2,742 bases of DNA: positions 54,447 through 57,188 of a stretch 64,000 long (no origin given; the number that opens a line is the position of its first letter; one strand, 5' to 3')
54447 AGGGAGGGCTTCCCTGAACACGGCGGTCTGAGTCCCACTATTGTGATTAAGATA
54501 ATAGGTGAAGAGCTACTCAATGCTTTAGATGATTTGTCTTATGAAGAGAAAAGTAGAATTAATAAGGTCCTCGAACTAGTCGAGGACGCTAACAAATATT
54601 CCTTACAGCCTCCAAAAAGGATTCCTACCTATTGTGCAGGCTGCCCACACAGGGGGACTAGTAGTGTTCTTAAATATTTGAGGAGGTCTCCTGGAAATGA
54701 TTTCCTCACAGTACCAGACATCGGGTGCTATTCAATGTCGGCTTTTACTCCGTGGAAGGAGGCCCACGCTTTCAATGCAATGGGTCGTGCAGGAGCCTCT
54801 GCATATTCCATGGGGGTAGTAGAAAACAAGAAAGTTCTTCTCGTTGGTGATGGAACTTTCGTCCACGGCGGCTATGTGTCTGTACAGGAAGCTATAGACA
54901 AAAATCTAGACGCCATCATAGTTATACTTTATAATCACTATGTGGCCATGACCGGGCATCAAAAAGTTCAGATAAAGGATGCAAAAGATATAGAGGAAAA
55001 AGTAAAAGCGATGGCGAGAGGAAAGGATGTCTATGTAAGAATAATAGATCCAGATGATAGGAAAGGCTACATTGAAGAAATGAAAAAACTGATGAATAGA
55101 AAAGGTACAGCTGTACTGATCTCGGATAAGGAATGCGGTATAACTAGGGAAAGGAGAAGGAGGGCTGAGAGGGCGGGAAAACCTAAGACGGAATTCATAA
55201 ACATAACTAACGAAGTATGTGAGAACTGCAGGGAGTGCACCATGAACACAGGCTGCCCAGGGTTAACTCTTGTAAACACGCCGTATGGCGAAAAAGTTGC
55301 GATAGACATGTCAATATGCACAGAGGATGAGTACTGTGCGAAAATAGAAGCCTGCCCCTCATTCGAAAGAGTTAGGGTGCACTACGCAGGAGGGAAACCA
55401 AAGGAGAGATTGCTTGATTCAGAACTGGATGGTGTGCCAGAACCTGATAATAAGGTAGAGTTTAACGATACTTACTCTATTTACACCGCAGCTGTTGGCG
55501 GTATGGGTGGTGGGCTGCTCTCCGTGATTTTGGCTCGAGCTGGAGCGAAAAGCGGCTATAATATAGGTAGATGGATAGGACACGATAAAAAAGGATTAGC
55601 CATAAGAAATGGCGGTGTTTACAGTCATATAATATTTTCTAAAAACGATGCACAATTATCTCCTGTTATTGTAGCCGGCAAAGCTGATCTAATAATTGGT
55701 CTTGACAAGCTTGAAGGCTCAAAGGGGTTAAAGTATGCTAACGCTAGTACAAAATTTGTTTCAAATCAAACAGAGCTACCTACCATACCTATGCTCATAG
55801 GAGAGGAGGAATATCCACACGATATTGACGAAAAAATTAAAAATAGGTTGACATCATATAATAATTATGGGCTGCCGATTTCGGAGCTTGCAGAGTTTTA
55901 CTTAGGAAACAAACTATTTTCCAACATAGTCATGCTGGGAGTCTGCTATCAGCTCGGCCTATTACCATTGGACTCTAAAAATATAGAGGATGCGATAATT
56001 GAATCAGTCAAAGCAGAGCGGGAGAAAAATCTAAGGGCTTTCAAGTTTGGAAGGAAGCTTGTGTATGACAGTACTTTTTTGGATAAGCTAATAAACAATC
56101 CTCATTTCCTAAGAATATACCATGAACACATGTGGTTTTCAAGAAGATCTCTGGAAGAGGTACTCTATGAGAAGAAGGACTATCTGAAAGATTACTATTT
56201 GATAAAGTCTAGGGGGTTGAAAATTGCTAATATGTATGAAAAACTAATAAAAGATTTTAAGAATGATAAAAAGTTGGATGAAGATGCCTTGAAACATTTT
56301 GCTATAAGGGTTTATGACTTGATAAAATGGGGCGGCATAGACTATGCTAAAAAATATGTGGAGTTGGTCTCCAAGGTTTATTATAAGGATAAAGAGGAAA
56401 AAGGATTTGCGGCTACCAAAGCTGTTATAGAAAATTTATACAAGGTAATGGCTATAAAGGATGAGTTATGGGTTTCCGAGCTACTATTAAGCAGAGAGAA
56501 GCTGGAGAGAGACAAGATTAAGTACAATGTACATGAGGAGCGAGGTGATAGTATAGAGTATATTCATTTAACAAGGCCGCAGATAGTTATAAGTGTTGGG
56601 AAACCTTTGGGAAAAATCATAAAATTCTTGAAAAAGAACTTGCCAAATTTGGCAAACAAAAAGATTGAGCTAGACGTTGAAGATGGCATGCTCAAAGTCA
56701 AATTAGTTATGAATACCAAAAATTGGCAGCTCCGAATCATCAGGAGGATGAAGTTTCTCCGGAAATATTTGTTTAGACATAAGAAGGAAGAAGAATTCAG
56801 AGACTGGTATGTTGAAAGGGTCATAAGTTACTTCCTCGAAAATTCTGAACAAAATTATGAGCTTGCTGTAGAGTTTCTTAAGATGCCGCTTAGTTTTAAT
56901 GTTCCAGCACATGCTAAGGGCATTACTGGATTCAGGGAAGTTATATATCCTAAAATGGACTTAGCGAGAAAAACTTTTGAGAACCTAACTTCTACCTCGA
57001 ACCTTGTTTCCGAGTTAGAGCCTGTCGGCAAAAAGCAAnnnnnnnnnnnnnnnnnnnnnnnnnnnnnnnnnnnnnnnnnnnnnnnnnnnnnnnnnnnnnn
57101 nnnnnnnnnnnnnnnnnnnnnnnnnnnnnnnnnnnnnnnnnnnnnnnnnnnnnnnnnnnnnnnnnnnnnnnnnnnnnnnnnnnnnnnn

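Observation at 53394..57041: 1215-aa single-chain indolepyruvate/2-oxoacid:ferredoxin oxidoreductase of bacterial architecture inside an archaeal island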

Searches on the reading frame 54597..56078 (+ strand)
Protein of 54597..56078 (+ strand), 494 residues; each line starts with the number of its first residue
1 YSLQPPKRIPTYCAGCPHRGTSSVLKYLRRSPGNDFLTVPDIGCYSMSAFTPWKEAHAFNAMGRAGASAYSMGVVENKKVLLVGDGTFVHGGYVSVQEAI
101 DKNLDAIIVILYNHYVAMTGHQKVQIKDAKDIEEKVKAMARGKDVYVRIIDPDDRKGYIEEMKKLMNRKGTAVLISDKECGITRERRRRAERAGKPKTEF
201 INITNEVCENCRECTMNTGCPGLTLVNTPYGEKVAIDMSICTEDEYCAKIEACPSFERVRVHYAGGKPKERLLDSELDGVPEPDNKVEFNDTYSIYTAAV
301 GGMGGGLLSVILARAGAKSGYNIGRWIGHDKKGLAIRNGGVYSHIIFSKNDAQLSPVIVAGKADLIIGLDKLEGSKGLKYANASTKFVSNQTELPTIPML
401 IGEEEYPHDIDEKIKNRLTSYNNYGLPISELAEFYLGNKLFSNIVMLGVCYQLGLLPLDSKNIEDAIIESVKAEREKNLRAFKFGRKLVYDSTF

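Call 67: search_protein_families(library=ncbifam, proteins=[window:54597-56078:+], max_evalue=0.001)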
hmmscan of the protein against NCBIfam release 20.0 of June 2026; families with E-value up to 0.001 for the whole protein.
window:54597-56078:+ (494 aa): 18 families
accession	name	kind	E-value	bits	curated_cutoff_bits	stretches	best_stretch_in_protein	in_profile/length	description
NF009589.0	PRK13030.1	subfamily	1.9e-66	224.6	816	1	6-492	434-930/1170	indolepyruvate ferredoxin oxidoreductase family protein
NF009588.0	PRK13029.1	subfamily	2.6e-55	187.9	952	1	6-489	450-943/1196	indolepyruvate ferredoxin oxidoreductase family protein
TIGR03336.1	IOR_alpha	equivalog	9.5e-36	123.3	650.9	1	6-250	352-589/595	indolepyruvate ferredoxin oxidoreductase subunit alpha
NF005325.0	PRK06853.1-5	equivalog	1.6e-27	96.5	230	1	292-488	3-190/192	indolepyruvate oxidoreductase subunit beta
NF005322.0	PRK06853.1-2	equivalog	1.2e-24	87.2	237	1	293-489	6-193/197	indolepyruvate oxidoreductase subunit beta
NF005323.0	PRK06853.1-3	equivalog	2.1e-20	73.5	238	1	290-489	4-195/197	indolepyruvate oxidoreductase subunit beta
TIGR03334.1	IOR_beta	equivalog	8.8e-19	68.2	205.8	1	293-487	1-189/189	indolepyruvate ferredoxin oxidoreductase subunit beta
NF004915.0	PRK06274.1-1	equivalog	4e-17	62.3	274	1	294-488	4-191/194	indolepyruvate oxidoreductase subunit beta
NF005328.0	PRK06853.2-2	equivalog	7.9e-17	61.6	240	1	294-485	5-179/192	indolepyruvate oxidoreductase subunit beta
NF004917.0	PRK06274.1-3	equivalog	1.4e-13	51.2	284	1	293-487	3-191/203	indolepyruvate oxidoreductase subunit beta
NF005324.0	PRK06853.1-4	equivalog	1.5e-13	51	222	1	295-489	5-189/196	indolepyruvate oxidoreductase subunit beta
NF004918.0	PRK06274.1-4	equivalog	8.9e-13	48.4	278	1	293-483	3-186/202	indolepyruvate oxidoreductase subunit beta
NF005327.0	PRK06853.2-1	equivalog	4.6e-11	42.9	242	1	295-486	6-182/194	indolepyruvate oxidoreductase subunit beta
NF005326.0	PRK06853.1-6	equivalog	2.2e-10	40.7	348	1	293-487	4-194/202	indolepyruvate oxidoreductase subunit beta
NF006323.0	PRK08537.1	equivalog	1.8e-07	30.7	235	1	414-489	103-178/181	2-oxoacid:ferredoxin oxidoreductase subunit gamma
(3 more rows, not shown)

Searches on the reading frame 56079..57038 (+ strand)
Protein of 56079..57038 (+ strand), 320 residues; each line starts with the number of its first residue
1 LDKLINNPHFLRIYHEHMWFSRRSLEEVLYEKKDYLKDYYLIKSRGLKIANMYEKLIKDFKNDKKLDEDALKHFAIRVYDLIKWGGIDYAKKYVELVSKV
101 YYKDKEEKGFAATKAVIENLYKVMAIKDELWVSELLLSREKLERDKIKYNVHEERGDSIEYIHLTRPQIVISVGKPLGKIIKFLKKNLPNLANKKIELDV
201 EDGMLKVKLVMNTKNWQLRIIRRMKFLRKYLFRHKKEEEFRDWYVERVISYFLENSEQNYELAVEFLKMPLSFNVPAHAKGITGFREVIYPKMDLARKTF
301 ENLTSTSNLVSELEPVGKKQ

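Call 67: search_protein_families(library=ncbifam, proteins=[window:56079-57038:+], max_evalue=0.001)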
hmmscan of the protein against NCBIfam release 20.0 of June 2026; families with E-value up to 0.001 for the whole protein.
window:56079-57038:+ (320 aa): 3 families
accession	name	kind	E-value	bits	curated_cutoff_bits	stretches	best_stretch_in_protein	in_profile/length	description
NF006179.0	PRK08312.1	subfamily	2.3e-10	40.1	348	1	64-268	250-446/514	indolepyruvate oxidoreductase subunit beta family protein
NF009589.0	PRK13030.1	subfamily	4.1e-09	34.7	816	1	64-138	946-1021/1170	indolepyruvate ferredoxin oxidoreductase family protein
NF009588.0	PRK13029.1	subfamily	2.9e-06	25.5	952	1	75-150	976-1053/1196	indolepyruvate ferredoxin oxidoreductase family protein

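Call 75: predict_structure(alignment_id=A6)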
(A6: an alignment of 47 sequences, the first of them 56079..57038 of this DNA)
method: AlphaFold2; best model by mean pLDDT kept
length: 320 residues; sequences in the alignment: 47
mean_pLDDT: 84.8   pTM: 0.83
mean pLDDT of the five models: 84.8, 84.6, 83.9, 83.2, 82.1
residues with pLDDT >= 90: 151; 70-90: 123; 50-70: 31; < 50: 15
segments of 3 or more residues with pLDDT < 50: 9-13, 313-320
pLDDT, mean of each block of 10 residues (from residue 1): 51 60 92 94 96 98 94 97 96 98 97 97 90 88 86 89 76 80 79 78 82 86 86 88 97 96 93 68 73 91 74 44
secondary structure, 60 per line:
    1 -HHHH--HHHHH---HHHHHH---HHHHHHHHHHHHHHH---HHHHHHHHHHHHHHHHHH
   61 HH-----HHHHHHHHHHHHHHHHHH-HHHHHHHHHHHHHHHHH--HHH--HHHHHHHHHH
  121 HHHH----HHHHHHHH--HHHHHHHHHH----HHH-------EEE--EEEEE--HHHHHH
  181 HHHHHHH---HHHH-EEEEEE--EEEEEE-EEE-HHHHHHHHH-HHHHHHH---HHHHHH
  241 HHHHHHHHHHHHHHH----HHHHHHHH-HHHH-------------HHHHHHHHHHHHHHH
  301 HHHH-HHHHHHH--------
elements in order: H2-5 H8-12 H16-21 H25-39 H43-62 H68-85 H87-103 H111-124 H129-136 H139-148 E163-165 E168-172 H175-187 H191-194 E196-201 E204-209 E211-213 H215-223 H225-231 H235-255 H260-267 H269-272 H286-304 H306-312

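Call 79: fold_search(model_id=the predicted structure, library=pdb)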
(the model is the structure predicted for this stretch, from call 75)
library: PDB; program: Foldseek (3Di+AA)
matches with E <= 10: 435; with E <= 0.001: 0
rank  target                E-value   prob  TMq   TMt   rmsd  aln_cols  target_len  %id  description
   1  3rrk                  3.0e-02  0.23  0.13  0.14  23.5       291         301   13  Crystal structure of the cytoplasmic N-terminal domain of subunit I, homolog of subunit a, of V-ATPase (released 2011-08-10)
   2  9dcx                  6.3e-02  0.57  0.17  0.20  19.0       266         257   13  Crystal Structure of designed allosteric facilitated dissociation switch AS1 (released 2025-08-20)
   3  9dcy_A                7.0e-02  0.30  0.13  0.15  18.7       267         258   13  Crystal Structure of Designed allosteric facilitated dissociation switch AS1 in complex state HE (released 2025-08-20)
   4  5y5x_N                1.1e-01  0.10  0.11  0.08  29.0       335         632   12  V/A-type ATPase/synthase from Thermus thermophilus, rotational state 1 (released 2018-01-17)
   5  7uzf_G                1.4e-01  0.20  0.15  0.14  24.2       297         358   11  Rat Kidney V-ATPase with SidK, State 1 (released 2023-11-22)
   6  9drl_B                1.8e-01  0.35  0.15  0.13  19.2       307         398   12  Cryo-EM structure of the T33-549 tetrahedral cage (released 2025-08-06)
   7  9dd1_A                1.9e-01  0.30  0.14  0.16  18.9       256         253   12  Designed allosteric facilitated dissociation switch AS1 in complex state THE with methylated lysines (released 2025-08-20)
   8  3qqy_A                2.8e-01  0.09  0.11  0.12  23.8       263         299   11  Crystal structure of a novel LAGLIDADG homing endonuclease, I-OnuI (from Ophiostoma novo-ulmi subsp. americana) (released 2011-07-20)
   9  9olq_A                2.9e-01  0.16  0.13  0.15  19.3       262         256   14  Designed allosteric facilitated dissociation switch AS1_K46L_E50W_K172W_E173Y in complex state THE (released 2025-08-20)
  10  8ure_A                2.9e-01  0.16  0.15  0.13  20.6       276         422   12  CryoEM Structure of Allosterically Switchable De Novo Protein sr312, in Open State with Effector Peptide (released 2024-08-14)
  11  2bj3_D                3.0e-01  0.69  0.14  0.29   9.9       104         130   12  NIKR-apo (released 2005-04-08)
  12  9b8q_G                3.0e-01  0.08  0.13  0.12  28.0       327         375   13  Synaptic Vesicle V-ATPase with synaptophysin and SidK, State 3, peripheral stalks (released 2024-06-26)
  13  5vox_b                3.5e-01  0.11  0.12  0.08  20.6       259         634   12  Yeast V-ATPase in complex with Legionella pneumophila effector SidK (rotational state 1) (released 2017-06-21)
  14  5cwf_B                3.8e-01  0.85  0.23  0.38  12.3       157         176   14  Crystal structure of de novo designed helical repeat protein DHR8 (released 2015-12-16)
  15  7tmr_O                3.8e-01  0.12  0.14  0.13  23.0       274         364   14  V-ATPase from Saccharomyces cerevisiae, State 1 (released 2022-04-13)
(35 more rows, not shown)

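Call 81: search_protein_representatives(protein=window:56079-57038:+)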
Query: 320 residues. Proteins with E-value up to 0.001 (for the whole library): 218; up to 1e-10: 111; up to 1e-30: 27. The best 150 are listed.
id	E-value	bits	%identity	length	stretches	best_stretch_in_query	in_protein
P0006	1.6e-103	362.6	56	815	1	2-305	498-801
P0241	3.6e-54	200.5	47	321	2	23-171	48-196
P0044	2.5e-47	178.0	44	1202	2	20-171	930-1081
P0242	1.0e-43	166.1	52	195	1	2-154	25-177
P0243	2.5e-37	145.2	42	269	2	43-171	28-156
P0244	3.0e-37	144.9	44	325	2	45-171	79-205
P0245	4.2e-36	141.2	40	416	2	37-171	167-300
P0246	4.7e-36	141.0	44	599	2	24-171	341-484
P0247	1.0e-35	139.9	41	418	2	22-171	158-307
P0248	4.5e-35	137.8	40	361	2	20-170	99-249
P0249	6.0e-35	137.4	44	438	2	22-169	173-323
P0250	7.0e-35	137.2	42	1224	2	45-171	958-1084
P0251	7.6e-35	137.0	43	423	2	47-171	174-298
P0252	1.3e-34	136.3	43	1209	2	37-171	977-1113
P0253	1.4e-34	136.1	46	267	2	66-171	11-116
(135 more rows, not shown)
